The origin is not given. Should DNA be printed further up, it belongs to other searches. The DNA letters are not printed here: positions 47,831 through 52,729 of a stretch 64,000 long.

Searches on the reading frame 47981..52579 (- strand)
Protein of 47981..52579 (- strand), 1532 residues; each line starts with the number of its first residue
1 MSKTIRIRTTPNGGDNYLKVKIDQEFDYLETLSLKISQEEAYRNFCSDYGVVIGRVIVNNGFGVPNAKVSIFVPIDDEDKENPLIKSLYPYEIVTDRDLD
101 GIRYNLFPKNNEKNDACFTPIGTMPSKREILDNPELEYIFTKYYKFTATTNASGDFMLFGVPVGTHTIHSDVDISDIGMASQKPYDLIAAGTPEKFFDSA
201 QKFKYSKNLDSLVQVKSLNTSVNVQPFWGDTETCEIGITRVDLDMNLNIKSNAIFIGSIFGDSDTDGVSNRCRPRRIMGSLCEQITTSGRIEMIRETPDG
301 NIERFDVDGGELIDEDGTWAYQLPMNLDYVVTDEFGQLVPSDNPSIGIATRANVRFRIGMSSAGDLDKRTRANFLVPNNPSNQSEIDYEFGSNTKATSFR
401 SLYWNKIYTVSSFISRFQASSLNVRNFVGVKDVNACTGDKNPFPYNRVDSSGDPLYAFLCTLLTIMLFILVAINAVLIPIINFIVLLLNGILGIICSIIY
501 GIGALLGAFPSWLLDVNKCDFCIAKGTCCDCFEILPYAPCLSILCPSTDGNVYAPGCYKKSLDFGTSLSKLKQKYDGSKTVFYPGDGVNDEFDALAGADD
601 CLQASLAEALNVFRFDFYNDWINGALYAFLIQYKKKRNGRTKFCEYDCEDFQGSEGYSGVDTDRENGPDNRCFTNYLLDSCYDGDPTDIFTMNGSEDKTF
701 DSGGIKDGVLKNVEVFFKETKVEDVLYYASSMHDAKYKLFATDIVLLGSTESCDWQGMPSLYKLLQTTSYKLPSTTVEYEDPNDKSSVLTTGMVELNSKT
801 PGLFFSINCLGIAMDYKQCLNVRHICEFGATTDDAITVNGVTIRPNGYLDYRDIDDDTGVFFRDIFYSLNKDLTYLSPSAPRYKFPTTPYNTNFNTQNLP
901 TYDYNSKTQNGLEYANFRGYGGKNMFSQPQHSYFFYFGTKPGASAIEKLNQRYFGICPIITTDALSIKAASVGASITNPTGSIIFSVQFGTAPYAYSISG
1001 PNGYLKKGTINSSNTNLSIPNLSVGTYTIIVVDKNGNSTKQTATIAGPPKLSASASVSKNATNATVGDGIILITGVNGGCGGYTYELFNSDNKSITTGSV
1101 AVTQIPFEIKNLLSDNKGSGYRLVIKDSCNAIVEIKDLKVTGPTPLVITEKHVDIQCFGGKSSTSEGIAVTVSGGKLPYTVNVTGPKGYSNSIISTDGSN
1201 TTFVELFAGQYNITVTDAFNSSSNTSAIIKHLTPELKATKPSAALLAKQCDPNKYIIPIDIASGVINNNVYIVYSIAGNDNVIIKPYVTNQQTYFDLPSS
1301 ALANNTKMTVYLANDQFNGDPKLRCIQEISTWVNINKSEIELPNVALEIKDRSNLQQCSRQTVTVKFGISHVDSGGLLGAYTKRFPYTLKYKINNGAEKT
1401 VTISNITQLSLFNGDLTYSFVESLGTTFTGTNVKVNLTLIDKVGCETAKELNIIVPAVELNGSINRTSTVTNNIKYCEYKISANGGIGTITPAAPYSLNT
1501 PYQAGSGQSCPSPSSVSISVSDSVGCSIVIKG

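Call 12: search_protein_families(library=pfam, proteins=[window:47981-52579:-], max_evalue=0.01)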
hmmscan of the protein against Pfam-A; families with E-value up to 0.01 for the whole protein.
window:47981-52579:- (1532 aa): 1 family
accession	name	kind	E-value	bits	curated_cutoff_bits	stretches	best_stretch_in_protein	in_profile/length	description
PF07495.19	Y_Y_Y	-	0.00019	21.7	26.6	0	994-1042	10-55/65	Y_Y_Y domain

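Call 13: search_protein_families(library=phrogs, proteins=[window:47981-52579:-], max_evalue=0.01)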
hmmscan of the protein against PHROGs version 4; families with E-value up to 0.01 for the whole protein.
window:47981-52579:- (1532 aa): 1 family
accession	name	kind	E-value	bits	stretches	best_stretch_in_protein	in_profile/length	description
phrog_2973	-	head and packaging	4e-07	30.8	1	1062-1226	119-275/310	Hoc-like head decoration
